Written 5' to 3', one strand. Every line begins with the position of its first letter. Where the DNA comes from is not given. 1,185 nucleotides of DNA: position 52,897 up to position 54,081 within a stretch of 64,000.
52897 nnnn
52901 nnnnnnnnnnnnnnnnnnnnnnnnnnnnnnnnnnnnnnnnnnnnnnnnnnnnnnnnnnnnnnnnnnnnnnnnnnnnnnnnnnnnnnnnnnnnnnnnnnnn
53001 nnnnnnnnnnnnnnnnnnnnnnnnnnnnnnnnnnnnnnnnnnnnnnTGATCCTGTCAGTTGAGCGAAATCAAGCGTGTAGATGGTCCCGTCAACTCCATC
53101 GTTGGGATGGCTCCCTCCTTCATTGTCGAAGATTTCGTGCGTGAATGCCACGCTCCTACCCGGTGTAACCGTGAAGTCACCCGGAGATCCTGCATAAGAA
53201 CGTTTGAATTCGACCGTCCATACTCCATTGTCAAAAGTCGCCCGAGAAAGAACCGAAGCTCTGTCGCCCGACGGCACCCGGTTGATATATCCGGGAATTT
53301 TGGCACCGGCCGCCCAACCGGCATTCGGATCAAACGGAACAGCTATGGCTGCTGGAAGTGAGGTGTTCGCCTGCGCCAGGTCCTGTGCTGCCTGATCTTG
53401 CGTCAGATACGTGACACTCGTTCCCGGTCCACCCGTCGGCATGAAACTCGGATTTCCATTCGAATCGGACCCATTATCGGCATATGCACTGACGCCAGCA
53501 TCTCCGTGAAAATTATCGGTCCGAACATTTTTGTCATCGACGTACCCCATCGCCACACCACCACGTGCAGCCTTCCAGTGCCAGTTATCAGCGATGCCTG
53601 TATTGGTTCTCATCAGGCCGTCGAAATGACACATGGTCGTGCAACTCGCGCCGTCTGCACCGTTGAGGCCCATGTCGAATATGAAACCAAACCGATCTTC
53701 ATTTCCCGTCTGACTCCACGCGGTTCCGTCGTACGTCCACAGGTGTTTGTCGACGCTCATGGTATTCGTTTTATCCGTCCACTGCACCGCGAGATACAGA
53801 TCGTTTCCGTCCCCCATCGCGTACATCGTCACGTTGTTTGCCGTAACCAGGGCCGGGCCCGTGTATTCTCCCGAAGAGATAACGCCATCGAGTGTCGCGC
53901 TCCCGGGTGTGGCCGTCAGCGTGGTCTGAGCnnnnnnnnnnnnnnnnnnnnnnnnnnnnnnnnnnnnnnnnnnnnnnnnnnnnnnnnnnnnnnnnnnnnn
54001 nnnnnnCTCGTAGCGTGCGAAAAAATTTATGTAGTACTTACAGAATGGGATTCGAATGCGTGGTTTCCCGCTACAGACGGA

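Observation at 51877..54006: T9SS cargo protein with duplicated EB_dh/DOMON-like domains, each bearing a rare CxxxCH (CTTMCH) motif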

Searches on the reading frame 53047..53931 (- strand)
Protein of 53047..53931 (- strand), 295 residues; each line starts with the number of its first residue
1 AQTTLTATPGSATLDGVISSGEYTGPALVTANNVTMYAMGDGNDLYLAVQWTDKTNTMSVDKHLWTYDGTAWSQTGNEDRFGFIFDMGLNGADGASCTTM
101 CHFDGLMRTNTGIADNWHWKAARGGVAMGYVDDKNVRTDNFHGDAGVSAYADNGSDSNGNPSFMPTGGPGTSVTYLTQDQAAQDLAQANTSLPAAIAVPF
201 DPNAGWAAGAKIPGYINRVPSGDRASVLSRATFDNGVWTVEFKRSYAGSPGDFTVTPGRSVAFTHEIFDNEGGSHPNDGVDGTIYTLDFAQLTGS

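Call 16: search_solved_structures(query=A1, max_evalue=10, show_alignments=4)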
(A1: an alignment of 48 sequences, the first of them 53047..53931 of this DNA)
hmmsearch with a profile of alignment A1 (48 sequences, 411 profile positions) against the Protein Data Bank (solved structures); distinct sequences matched with E-value up to 10: 3.
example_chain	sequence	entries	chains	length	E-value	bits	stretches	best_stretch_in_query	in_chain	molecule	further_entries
7b04_C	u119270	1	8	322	4.3e-07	32.3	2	241-289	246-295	Nitrite oxidoreductase subunit C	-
8glj_D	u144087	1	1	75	0.027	16.6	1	333-408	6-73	Por secretion system C-terminal sorting domain-containing protein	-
8glk_D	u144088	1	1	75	0.43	12.6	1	353-409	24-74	Endonuclease I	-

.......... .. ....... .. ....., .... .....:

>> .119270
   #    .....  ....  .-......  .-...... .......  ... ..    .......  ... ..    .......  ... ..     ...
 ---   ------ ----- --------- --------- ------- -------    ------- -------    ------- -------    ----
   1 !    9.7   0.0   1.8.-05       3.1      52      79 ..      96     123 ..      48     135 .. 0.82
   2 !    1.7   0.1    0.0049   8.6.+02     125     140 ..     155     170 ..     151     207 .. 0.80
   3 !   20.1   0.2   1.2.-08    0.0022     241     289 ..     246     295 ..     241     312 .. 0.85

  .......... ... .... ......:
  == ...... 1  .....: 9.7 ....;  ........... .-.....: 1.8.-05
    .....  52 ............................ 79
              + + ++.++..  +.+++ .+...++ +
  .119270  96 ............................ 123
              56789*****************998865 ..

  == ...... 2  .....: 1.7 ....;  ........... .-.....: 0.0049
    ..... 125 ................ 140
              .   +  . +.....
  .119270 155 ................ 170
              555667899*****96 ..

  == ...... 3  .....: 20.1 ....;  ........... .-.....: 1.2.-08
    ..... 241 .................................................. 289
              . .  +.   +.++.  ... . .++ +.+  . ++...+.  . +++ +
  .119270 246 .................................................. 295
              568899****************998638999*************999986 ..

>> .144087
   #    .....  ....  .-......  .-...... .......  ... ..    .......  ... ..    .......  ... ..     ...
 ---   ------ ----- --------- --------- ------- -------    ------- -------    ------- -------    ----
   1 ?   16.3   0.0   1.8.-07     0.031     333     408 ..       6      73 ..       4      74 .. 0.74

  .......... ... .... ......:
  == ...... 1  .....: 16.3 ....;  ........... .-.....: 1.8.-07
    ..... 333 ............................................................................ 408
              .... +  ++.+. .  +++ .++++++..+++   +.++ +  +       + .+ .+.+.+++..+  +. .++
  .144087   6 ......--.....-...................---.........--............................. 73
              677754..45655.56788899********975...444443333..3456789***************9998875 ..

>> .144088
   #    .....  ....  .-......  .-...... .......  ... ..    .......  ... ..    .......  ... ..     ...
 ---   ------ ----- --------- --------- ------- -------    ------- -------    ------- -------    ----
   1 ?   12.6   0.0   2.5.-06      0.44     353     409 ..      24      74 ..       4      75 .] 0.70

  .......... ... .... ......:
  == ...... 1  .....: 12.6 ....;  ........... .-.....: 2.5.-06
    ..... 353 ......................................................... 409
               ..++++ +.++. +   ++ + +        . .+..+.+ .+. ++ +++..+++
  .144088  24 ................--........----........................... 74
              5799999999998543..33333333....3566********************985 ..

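Call 25: predict_structure(alignment_id=A1)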
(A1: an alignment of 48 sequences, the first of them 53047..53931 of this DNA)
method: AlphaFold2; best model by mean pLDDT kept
length: 295 residues; sequences in the alignment: 48
mean_pLDDT: 94.1   pTM: 0.91
mean pLDDT of the five models: 94.1, 93.6, 93.4, 93.2, 92.2
residues with pLDDT >= 90: 252; 70-90: 37; 50-70: 6; < 50: 0
segments of 3 or more residues with pLDDT < 50: none
pLDDT, mean of each block of 10 residues (from residue 1): 92 96 96 96 98 94 96 96 91 88 89 95 97 95 96 96 95 96 98 98 96 98 97 98 95 95 93 73 94 79
secondary structure, 60 per line:
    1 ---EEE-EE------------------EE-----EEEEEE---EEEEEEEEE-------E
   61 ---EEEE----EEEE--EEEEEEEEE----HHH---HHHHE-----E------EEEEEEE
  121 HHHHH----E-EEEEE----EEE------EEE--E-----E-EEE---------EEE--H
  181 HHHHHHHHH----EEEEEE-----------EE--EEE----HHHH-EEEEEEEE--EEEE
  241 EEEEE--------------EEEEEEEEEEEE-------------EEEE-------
elements in order: E4-6 E35-40 E44-52 E64-67 E72-75 E78-86 H97-100 E114-120 H121-125 E132-136 E141-143 E150-152 E163-165 E175-177 H180-189 E194-199 E215-217 H222-225 E227-234 E237-245 E260-271 E285-288

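Call 43: search_solved_structures(query=A2, max_evalue=10, show_alignments=3)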
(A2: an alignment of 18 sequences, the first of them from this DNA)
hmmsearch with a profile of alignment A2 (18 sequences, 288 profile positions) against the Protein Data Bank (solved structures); distinct sequences matched with E-value up to 10: 5.
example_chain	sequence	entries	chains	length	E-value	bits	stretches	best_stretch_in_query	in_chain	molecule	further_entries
7b04_C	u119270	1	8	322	4.2e-13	52.9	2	214-263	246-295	Nitrite oxidoreductase subunit C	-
2ivf_C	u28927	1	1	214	0.001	22.1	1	212-254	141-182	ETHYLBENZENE DEHYDROGENASE GAMMA-SUBUNIT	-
1i82_A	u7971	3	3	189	0.015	18.2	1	5-68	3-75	ENDO-1,4-BETA-XYLANASE A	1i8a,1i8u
7nwn_AAA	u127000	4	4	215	0.33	13.9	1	4-53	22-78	Beta-xylanase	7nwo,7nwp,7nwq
3pvz_A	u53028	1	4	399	1.1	12.1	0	138-215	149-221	UDP-N-acetylglucosamine 4,6-dehydratase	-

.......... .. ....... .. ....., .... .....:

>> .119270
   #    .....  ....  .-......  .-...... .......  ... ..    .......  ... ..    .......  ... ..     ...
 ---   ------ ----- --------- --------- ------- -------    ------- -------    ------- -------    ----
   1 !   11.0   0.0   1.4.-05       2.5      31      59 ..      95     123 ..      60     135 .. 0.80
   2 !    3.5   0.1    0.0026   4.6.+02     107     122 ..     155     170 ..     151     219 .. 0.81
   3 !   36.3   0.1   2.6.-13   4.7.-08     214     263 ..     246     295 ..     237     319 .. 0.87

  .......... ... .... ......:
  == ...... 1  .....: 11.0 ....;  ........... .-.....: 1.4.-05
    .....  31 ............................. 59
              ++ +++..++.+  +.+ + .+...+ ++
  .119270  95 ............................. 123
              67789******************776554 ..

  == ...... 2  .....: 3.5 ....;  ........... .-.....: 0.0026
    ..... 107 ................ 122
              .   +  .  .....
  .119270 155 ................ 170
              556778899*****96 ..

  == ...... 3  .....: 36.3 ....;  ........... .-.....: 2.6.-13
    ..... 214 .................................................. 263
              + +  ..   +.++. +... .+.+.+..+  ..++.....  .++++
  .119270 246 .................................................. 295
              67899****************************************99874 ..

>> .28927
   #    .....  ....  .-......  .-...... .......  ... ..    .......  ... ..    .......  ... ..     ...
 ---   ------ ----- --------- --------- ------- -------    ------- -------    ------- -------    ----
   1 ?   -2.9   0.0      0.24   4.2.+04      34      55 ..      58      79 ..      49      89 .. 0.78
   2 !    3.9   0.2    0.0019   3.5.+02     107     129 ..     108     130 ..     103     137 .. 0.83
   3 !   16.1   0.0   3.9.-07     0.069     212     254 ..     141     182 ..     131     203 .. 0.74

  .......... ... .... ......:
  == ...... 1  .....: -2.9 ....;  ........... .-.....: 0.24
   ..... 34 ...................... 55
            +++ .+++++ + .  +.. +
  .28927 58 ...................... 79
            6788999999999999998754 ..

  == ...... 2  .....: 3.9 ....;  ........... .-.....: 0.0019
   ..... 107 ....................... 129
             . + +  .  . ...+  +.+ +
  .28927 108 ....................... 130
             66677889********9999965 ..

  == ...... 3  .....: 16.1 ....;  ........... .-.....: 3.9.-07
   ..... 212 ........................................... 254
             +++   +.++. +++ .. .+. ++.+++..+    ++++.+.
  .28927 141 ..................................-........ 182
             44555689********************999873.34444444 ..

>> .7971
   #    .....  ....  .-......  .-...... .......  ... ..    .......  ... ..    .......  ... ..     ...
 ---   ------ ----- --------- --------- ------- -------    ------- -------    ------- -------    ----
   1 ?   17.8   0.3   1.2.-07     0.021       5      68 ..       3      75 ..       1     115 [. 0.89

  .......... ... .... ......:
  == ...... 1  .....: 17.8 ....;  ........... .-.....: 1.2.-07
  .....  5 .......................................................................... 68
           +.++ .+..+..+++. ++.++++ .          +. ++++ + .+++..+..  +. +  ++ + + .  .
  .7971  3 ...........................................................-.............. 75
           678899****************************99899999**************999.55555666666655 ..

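Call 47: find_related_loci(query=A1, collection=genome_contigs, flank=10000)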
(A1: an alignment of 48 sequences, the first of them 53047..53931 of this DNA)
Query A1 (295 aa) in genome_contigs; peptide patterns used: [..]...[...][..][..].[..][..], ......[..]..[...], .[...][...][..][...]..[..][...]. (x = any residue, [..] = any of these).
599 stretches matched a pattern (row limit reached: there are more); 424 encode a relative of the query (tblastn E <= 1e-3); the best 80 are kept; 79 distinct loci.
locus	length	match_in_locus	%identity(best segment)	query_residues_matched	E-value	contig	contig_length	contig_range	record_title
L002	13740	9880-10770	59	1-295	1e-109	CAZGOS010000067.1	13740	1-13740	MAG TPA_asm: uncultured Rhodothermales bacterium isolate binchicken_co121_307 genome assembly, contig: NODE_3131_length_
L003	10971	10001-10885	48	1-295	3e-82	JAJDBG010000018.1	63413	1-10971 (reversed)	MAG: Nitrospinaceae bacterium isolate OFTM96 OFTM96_17, whole genome shotgun sequence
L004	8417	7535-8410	48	1-292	9e-78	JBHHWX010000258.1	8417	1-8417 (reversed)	MAG: bacterium isolate D_3_bin.27 NODE_4337_length_8417_cov_7.696125, whole genome shotgun sequence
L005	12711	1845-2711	48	1-292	2e-76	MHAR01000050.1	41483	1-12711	MAG: Ignavibacteria bacterium RIFOXYB12_FULL_35_14 rifoxyb3_full_scaffold_335, whole genome shotgun sequence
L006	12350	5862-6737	48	1-292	3e-74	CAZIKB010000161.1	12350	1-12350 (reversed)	MAG TPA_asm: uncultured Cytophagia bacterium isolate binchicken_co121_9 genome assembly, contig: NODE_3771_length_12350_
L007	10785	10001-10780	52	1-261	3e-73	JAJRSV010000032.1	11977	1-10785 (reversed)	MAG: Bacteroidetes bacterium isolate Dive96_bin1.139 k141_593193, whole genome shotgun sequence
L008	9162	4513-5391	44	1-292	1e-72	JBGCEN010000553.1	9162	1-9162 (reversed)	MAG: Rhodothermales bacterium isolate SGMAG-46 contig553, whole genome shotgun sequence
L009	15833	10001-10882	44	3-294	3e-68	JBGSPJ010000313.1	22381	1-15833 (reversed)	MAG: Rhodothermales bacterium isolate JTS-AC300 k141_1702003, whole genome shotgun sequence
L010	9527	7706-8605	44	5-292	1e-63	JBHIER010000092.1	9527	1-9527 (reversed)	MAG: bacterium isolate b2.sp2_bin.59 NODE_2366_length_9527_cov_4.115393, whole genome shotgun sequence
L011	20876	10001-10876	48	2-292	5e-80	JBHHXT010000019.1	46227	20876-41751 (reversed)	MAG: bacterium isolate D_1_bin.22 NODE_116_length_46227_cov_19.258555, whole genome shotgun sequence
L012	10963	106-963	39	4-275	8e-46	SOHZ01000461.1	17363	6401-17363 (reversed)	MAG: Anaerolineales bacterium isolate E26_bin7 NODE_108_length_17363_cov_20.637566, whole genome shotgun sequence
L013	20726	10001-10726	38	33-275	1e-40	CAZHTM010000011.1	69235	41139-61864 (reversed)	MAG TPA_asm: uncultured bacterium isolate binchicken_co172_182 genome assembly, contig: NODE_188_length_69235_cov_30.887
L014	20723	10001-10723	37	33-275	2e-40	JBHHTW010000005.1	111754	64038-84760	MAG: Fidelibacterota bacterium isolate S.9.sp2_bin.29 NODE_12_length_111754_cov_12.997950, whole genome shotgun sequence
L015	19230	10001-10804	35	18-274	2e-37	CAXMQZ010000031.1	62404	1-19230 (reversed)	MAG: uncultured Polyangiaceae bacterium isolate 10C-St20-MC-01_bin.6.orig genome assembly, contig: k141_3274086, whole g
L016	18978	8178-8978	52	4-290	9e-65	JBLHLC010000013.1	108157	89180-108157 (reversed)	MAG: Rhodothermales bacterium isolate 3300054698_137 Ga0535670_0000131, whole genome shotgun sequence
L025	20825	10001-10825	31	13-289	2e-32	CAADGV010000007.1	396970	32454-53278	uncultured Chlorobi bacterium isolate CHB1.fa.gz genome assembly, contig: k127_704674, whole genome shotgun sequence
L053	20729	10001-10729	29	33-273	7e-25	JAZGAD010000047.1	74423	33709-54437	MAG: Candidatus Hydrothermarchaeales archaeon isolate SCS1bin.18 SCS1bin.18_47, whole genome shotgun sequence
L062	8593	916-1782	28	3-273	1e-23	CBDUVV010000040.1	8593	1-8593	MAG TPA_asm: uncultured archaeon isolate SRR22302348_binner13_Refined_35 genome assembly, contig: ERZ25073597.3027, whol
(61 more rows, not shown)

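Call 66: search_protein_representatives(protein=window:53047-53931:-)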
Query: 295 residues. Proteins with E-value up to 0.001 (for the whole library): 411; up to 1e-10: 158; up to 1e-30: 34. The best 150 are listed.
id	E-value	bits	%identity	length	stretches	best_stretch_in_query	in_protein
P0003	2.7e-293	985.9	56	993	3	2-292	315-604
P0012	2.3e-170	582.3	52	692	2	4-292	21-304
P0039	1.6e-86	306.9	55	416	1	1-292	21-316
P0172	2.3e-81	290.0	39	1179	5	25-245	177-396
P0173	4.6e-74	266.1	59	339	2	1-179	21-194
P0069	1.2e-70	254.8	50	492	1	1-292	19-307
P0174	1.1e-63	232.0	53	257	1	39-262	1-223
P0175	2.1e-60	221.2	45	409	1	5-287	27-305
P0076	1.9e-57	211.5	47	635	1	5-292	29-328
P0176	5.6e-57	210.0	49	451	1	1-275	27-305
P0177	9.7e-57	209.2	39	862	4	42-246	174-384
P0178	1.4e-55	205.4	56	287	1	107-293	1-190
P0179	1.1e-53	199.2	46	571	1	1-289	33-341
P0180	3.4e-52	194.3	38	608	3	44-289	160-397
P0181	7.0e-52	193.2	47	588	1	2-290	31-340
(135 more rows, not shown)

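Call 76: fold_search(model_id=the predicted structure, library=pdb)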
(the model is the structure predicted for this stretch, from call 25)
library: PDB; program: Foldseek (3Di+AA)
matches with E <= 10: 186; with E <= 0.001: 5
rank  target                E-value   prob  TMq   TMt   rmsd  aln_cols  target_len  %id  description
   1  7b04_C                3.2e-07  1.00  0.45  0.46  12.1       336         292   14  Structure of Nitrite oxidoreductase (Nxr) from the anammox bacterium Kuenenia stuttgartiensis. (released 2021-07-14)
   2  2ivf_C                5.1e-07  1.00  0.41  0.55   7.9       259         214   12  Ethylbenzene dehydrogenase from Aromatoleum aromaticum (released 2006-09-14)
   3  7b04_O                6.0e-07  1.00  0.45  0.46  12.1       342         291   16  Structure of Nitrite oxidoreductase (Nxr) from the anammox bacterium Kuenenia stuttgartiensis. (released 2021-07-14)
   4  7nwo                  3.2e-04  1.00  0.32  0.46  10.9       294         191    8  A carbohydrate binding module family 9 (CBM9) from Caldicellulosiruptor kristjanssonii in complex with glucose (released 2021-07-07)
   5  7nwn                  5.9e-04  1.00  0.34  0.49  11.7       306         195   10  A carbohydrate binding module family 9 (CBM9) from Caldicellulsiruptor kristjanssonii (released 2021-07-07)
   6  1i82_A                1.4e-03  1.00  0.35  0.52  11.8       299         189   12  FAMILY 9 CARBOHYDRATE-BINDING MODULE FROM THERMOTOGA MARITIMA XYLANASE 10A WITH CELLOBIOSE (released 2001-06-13)
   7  4jpq_A                3.2e-03  0.98  0.33  0.42  12.3       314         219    8  Crystal structure of a putative carbohydrate-binding protein (BACUNI_03838) from Bacteroides uniformis ATCC 8492 at 2. (released 2013-04-17)
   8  4zel_B                4.2e-03  1.00  0.33  0.19   7.7       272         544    8  Human dopamine beta-hydroxylase (released 2016-04-20)
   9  4jpq_B                6.5e-03  0.96  0.33  0.43  12.3       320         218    8  Crystal structure of a putative carbohydrate-binding protein (BACUNI_03838) from Bacteroides uniformis ATCC 8492 at 2. (released 2013-04-17)
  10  4zel_A                4.3e-02  0.91  0.31  0.18  10.4       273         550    8  Human dopamine beta-hydroxylase (released 2016-04-20)
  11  7uww_A                4.6e-02  0.57  0.33  0.17  17.3       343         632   10  Sas6 with alpha-cyclodextrin (released 2023-06-14)
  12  3oq3_B                6.7e-02  0.06  0.13  0.12  24.9       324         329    9  Structural Basis of Type-I Interferon Sequestration by a Poxvirus Decoy Receptor (released 2011-05-18)
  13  7uww_B                9.4e-02  0.44  0.32  0.17  17.1       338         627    9  Sas6 with alpha-cyclodextrin (released 2023-06-14)
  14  7uwv_A                9.4e-02  0.30  0.27  0.16  16.5       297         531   10  CBM74 from Ruminococcus bromii Sas6 with maltodecaose (released 2023-06-14)
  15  7uwu_B                1.3e-01  0.33  0.32  0.17  17.2       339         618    9  Starch adherence system protein 6 (Sas6) (released 2023-06-14)
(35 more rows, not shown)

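Call 88: search_protein_families(library=pfam, proteins=[L053:9725-12175:+, L014:9773-10756:+, L025:8159-11146:+, L012:25-1122:+], max_evalue=0.001)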
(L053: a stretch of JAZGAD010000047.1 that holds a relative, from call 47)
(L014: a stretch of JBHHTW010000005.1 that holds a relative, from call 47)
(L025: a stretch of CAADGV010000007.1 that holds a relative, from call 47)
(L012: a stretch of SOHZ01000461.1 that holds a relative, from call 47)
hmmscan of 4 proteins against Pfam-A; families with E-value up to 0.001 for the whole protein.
L053:9725-12175:+ (816 aa): 4 families
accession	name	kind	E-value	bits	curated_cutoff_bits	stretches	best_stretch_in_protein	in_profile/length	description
PF09459.16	EB_dh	-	8.1e-32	111.6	33.3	1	76-333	15-227/236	Ethylbenzene dehydrogenase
PF02518.31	HATPase_c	-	1e-26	94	26.4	1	703-807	2-110/111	Histidine kinase-, DNA gyrase B-, and HSP90-like ATPase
PF00512.31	HisKA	-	3.1e-10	40.4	26.9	1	598-659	3-62/66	His Kinase A (phospho-acceptor) domain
PF14501.12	HATPase_c_5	-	0.0006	20.1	22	0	706-792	5-90/102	GHKL domain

L014:9773-10756:+ (327 aa): 2 families
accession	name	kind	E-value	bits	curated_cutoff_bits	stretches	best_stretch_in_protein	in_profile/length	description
PF09459.16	EB_dh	-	6.6e-28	98.8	33.3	1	52-319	3-233/236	Ethylbenzene dehydrogenase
PF03351.22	DOMON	-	0.00057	20.5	32.7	0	266-309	77-123/124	DOMON domain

L025:8159-11146:+ (995 aa): 3 families
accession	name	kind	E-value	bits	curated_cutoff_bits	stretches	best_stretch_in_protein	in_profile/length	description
PF09459.16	EB_dh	-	2.4e-23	83.9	33.3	1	630-872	26-228/236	Ethylbenzene dehydrogenase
PF13860.13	FlgD_ig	-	2.9e-07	30.8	27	1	932-980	25-73/79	FlgD Ig-like domain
PF18962.6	Por_Secre_tail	-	3.6e-05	24.4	27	1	912-991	2-73/75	Secretion system C-terminal sorting domain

L012:25-1122:+ (365 aa): 2 families
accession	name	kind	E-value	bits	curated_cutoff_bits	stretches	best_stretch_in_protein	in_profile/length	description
PF09459.16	EB_dh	-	3.7e-36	125.8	33.3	1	47-314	2-232/236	Ethylbenzene dehydrogenase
PF06452.16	CBM9_1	-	7.2e-05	23.2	23.4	1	40-102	1-67/185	Carbohydrate family 9 binding domain-like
